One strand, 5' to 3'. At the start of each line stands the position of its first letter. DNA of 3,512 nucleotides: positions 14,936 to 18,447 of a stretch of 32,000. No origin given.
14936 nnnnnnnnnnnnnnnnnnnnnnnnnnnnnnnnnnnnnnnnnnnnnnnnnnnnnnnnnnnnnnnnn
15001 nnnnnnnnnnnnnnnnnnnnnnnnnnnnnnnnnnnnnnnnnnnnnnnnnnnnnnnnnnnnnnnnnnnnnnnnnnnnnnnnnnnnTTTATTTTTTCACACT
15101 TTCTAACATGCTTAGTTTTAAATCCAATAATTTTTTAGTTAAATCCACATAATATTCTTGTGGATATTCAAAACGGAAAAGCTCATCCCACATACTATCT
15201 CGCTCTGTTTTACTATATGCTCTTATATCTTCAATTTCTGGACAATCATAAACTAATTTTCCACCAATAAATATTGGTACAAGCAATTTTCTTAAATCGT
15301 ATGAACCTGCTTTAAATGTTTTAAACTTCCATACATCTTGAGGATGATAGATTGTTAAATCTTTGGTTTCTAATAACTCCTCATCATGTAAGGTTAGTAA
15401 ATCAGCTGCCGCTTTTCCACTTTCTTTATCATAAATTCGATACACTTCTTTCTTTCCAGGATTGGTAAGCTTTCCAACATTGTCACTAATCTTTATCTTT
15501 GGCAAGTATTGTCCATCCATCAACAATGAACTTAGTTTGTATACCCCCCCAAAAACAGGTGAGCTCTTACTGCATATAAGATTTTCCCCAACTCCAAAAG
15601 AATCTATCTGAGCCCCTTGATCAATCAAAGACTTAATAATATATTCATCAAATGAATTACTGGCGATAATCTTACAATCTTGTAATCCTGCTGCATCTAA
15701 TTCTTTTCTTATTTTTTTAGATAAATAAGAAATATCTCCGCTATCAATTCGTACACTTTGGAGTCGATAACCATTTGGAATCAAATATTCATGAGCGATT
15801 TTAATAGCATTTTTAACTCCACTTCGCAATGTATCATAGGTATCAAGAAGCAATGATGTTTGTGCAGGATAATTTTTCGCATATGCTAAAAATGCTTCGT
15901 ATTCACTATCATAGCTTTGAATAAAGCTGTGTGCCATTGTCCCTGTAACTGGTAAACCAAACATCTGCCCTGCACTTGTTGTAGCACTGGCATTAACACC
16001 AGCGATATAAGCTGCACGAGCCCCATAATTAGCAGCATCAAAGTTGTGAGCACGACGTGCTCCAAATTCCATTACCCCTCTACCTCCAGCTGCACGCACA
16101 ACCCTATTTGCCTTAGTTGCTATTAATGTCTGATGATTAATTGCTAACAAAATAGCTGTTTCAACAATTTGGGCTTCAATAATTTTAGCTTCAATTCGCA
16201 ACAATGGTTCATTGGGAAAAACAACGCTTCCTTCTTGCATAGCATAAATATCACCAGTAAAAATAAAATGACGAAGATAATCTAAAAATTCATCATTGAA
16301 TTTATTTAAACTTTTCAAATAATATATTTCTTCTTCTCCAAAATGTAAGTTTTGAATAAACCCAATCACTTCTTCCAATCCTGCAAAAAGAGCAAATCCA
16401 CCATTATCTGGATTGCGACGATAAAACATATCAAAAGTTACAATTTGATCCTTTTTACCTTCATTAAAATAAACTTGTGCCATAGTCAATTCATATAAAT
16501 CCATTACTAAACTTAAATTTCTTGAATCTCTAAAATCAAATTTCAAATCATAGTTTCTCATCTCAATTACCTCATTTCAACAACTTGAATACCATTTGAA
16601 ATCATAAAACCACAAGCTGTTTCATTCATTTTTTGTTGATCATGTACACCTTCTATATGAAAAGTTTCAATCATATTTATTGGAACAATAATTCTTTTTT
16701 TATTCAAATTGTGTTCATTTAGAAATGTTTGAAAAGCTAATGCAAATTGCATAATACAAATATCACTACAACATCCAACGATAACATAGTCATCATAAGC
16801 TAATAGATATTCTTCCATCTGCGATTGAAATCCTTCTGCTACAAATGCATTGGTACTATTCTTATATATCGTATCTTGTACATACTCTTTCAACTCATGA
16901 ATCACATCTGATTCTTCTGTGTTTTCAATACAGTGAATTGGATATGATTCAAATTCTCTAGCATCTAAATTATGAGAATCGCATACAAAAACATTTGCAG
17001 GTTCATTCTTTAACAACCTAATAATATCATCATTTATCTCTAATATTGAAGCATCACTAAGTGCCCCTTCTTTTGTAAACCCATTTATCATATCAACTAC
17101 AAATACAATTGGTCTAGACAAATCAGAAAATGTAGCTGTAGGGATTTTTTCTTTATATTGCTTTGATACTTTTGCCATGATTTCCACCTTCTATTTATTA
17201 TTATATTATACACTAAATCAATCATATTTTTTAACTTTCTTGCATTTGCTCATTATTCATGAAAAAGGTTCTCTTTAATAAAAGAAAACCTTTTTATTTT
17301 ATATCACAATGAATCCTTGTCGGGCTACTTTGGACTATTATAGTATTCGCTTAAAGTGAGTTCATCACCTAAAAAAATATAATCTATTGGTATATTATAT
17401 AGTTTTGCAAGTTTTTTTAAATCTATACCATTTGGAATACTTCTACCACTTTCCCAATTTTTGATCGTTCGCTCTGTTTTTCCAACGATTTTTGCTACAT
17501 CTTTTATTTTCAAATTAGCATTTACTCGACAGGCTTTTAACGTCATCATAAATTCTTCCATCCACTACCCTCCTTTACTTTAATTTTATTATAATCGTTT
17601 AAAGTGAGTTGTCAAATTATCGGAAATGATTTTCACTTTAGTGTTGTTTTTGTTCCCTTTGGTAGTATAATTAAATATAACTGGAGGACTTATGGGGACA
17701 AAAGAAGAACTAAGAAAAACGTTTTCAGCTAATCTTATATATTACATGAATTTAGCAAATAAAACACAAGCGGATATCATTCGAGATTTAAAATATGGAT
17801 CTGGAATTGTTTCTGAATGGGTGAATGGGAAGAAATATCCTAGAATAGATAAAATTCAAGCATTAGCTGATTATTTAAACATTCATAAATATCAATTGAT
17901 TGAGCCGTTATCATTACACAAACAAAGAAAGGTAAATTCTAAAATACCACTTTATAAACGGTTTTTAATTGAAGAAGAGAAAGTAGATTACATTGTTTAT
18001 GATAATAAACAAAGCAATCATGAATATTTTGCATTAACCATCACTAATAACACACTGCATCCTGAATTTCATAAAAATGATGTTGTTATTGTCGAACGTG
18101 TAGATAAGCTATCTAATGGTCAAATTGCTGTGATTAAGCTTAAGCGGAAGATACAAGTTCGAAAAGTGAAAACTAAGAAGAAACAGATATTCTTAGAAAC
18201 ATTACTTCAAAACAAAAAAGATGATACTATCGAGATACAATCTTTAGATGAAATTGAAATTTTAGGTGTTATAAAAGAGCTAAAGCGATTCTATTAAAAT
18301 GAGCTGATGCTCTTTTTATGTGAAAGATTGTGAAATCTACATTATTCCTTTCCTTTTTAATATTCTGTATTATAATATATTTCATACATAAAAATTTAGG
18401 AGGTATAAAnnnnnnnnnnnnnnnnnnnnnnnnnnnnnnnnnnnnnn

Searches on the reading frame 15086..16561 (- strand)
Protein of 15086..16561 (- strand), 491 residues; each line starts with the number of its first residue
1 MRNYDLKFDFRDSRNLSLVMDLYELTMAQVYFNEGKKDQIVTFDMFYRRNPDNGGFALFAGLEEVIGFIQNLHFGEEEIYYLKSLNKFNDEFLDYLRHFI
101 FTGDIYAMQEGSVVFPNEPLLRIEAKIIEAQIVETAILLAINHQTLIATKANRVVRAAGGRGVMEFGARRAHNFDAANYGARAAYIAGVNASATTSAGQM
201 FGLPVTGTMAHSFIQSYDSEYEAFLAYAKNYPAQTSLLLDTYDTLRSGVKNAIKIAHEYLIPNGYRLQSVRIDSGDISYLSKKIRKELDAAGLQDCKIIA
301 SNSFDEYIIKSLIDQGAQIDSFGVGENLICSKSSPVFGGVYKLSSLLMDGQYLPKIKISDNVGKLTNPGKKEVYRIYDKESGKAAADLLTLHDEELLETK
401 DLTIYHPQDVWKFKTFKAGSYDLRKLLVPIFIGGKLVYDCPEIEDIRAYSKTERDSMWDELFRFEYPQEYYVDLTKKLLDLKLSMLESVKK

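Call 9: search_protein_families(library=pfam, proteins=[window:15086-16561:-])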
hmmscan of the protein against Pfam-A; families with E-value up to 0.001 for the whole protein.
window:15086-16561:- (491 aa): 4 families
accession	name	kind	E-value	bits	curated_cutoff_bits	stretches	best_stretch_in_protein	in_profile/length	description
PF17767.7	NAPRTase_N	-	2.1e-40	138.4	32.6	1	18-142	1-125/125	Nicotinate phosphoribosyltransferase (NAPRTase) N-terminal domain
PF17956.6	NAPRTase_C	-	9.4e-31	107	23.3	1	370-482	1-111/111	Nicotinate phosphoribosyltransferase C-terminal domain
PF04095.22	NAPRTase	-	7e-06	26.4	20.8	1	163-366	3-221/239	Nicotinate phosphoribosyltransferase (NAPRTase) family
PF02749.22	QRPTase_N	-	2.2e-05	25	27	0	104-143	42-80/82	Quinolinate phosphoribosyl transferase, N-terminal domain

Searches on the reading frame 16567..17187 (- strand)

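Call 9: search_protein_families(library=pfam, proteins=[window:16567-17187:-])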
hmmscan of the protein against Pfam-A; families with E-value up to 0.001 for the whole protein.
window:16567-17187:- (206 aa): 1 family
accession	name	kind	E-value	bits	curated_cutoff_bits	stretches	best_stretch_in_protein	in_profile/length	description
PF00857.26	Isochorismatase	-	7e-11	43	27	1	27-151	2-133/175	Isochorismatase domain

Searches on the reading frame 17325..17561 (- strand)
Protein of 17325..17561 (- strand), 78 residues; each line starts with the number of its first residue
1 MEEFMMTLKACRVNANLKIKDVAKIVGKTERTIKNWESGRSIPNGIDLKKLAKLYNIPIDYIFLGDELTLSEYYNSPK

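Call 9: search_protein_families(library=pfam, proteins=[window:17325-17561:-])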
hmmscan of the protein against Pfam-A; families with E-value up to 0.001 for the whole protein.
window:17325-17561:- (78 aa): 3 families
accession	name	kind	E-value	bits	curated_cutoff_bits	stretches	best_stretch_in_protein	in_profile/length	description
PF01381.28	HTH_3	-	1.1e-14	54.7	23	1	8-62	1-55/55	Helix-turn-helix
PF12844.13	HTH_19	-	1.8e-11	44.2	30.2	1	8-65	4-61/64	Helix-turn-helix domain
PF13560.12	HTH_31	-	1.4e-06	28.9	27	1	7-58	5-57/64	Helix-turn-helix domain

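Call 48: search_protein_families(library=phrogs, proteins=[window:17325-17561:-], max_evalue=0.01)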
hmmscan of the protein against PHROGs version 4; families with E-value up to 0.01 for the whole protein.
window:17325-17561:- (78 aa): 17 families
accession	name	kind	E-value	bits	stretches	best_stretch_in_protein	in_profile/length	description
phrog_8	-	transcription regulation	1.1e-14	55.6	1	1-67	74-140/346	transcriptional regulator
phrog_3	-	transcription regulation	6.3e-12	47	1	1-72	86-155/430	transcriptional repressor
phrog_4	-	transcription regulation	1.3e-10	41.9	1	4-68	137-197/400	transcriptional repressor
phrog_2439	-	transcription regulation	1e-09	38.8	1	8-68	12-72/367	transcriptional regulator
phrog_7950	-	transcription regulation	4.6e-08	34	1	7-39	11-43/68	transcriptional repressor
phrog_2104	-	unknown function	9.1e-06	26.8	1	7-56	43-92/103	-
phrog_1668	-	tail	9.1e-06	26.8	1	13-46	15-48/122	tail assembly protein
phrog_2328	-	transcription regulation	9.5e-06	26.4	1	8-67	20-79/128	transcriptional repressor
phrog_2967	-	transcription regulation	9.9e-06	26.2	1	1-67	8-74/225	transcriptional regulator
phrog_1994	-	DNA, RNA and nucleotide metabolism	1.4e-05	26.1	1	7-70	3-67/170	DNA binding protein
phrog_4836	-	transcription regulation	8.1e-05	23.3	1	3-44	75-116/194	CII-like regulator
phrog_1373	-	transcription regulation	0.00038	21.5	1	7-68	67-128/166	transcriptional regulator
phrog_20793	-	unknown function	0.00048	21.2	1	17-38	8-29/86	-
phrog_23106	-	unknown function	0.0014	19.7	1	20-51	33-64/102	-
phrog_7396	-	unknown function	0.002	18.9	1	8-63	20-78/227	-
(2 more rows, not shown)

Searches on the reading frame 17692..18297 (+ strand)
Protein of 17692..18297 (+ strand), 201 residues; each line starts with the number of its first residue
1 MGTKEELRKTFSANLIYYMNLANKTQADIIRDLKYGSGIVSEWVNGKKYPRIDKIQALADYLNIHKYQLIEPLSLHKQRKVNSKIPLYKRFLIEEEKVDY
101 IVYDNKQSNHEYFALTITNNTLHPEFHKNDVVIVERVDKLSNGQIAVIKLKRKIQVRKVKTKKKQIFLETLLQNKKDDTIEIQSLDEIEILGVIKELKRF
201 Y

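Call 9: search_protein_families(library=pfam, proteins=[window:17692-18297:+])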
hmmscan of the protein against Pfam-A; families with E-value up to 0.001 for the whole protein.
window:17692-18297:+ (201 aa): 2 families
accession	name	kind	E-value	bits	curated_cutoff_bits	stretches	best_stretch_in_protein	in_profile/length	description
PF00717.28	Peptidase_S24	-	1.1e-13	51.4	23.3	1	98-194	19-115/116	Peptidase S24-like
PF13443.12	HTH_26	-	0.00029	21.5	22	0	14-65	1-53/63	Cro/C1-type HTH DNA-binding domain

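Call 48: search_protein_families(library=phrogs, proteins=[window:17692-18297:+], max_evalue=0.01)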
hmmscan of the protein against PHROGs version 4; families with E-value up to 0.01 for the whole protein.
window:17692-18297:+ (201 aa): 10 families
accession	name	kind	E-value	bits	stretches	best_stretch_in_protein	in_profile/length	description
phrog_4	-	transcription regulation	3.6e-16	60.1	1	7-196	133-334/400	transcriptional repressor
phrog_2967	-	transcription regulation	3.4e-12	47.4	1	8-145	8-136/225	transcriptional regulator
phrog_8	-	transcription regulation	5.3e-10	40.3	1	4-64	70-130/346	transcriptional regulator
phrog_811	-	DNA, RNA and nucleotide metabolism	3.8e-07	30.7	1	107-195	44-129/140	UmuD-like protein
phrog_3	-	transcription regulation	1.3e-05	26.2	1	7-155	85-238/430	transcriptional repressor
phrog_6201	-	transcription regulation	0.00011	23.1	1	106-194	22-111/121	CI-like repressor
phrog_8558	-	unknown function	0.0016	19.7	1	110-196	18-106/114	-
phrog_1124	-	transcription regulation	0.0021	18.7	1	12-63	10-60/177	transcriptional regulator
phrog_18248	-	transcription regulation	0.0026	17.9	1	28-70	20-60/264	transcriptional regulator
phrog_7676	-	unknown function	0.0054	17.9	0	17-56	10-50/86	-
